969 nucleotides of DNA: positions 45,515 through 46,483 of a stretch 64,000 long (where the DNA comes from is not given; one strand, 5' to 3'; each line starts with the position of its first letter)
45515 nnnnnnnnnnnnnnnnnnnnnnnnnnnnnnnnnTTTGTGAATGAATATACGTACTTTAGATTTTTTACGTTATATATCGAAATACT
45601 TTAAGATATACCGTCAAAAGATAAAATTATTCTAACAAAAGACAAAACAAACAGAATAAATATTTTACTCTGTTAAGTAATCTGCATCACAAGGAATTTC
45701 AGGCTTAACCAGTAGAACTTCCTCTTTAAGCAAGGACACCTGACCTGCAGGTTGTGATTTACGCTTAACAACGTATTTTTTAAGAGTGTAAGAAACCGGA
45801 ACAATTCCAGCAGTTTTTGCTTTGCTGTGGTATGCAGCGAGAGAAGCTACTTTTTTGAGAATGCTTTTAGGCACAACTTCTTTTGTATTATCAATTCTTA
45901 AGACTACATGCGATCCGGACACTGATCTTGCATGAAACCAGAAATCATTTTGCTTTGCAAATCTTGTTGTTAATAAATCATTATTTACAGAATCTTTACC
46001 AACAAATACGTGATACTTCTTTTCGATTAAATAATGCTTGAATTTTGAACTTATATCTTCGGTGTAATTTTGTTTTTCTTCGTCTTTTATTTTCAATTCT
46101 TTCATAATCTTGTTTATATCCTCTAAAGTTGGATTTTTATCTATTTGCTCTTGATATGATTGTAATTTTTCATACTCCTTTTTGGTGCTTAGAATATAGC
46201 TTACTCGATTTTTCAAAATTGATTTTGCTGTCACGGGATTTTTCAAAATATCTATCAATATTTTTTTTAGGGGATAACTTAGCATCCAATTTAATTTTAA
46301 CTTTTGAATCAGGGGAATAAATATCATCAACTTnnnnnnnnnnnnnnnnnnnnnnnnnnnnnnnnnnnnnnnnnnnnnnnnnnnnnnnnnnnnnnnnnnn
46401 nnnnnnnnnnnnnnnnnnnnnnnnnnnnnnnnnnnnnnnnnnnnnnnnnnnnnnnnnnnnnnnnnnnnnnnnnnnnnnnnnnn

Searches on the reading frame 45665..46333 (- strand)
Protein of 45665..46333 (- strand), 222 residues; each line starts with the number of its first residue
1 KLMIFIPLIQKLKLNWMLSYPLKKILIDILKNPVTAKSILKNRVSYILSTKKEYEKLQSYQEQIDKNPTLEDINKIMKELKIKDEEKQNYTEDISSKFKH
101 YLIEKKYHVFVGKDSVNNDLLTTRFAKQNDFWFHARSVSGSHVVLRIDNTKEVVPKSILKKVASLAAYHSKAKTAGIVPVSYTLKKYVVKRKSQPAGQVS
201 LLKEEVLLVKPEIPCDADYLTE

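Call 8: search_protein_families(library=pfam, proteins=[window:45665-46333:-], max_evalue=0.001)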
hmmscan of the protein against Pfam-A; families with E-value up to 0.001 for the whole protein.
window:45665-46333:- (222 aa): 2 families
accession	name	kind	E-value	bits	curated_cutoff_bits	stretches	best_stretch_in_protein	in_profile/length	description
PF05670.18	NFACT-R_1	-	8.9e-16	58.9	29.8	1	97-199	1-108/112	NFACT protein RNA binding domain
PF18297.6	NFACT-R_2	-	4.2e-05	24.1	26.9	1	100-190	3-87/104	NFACT protein RNA binding domain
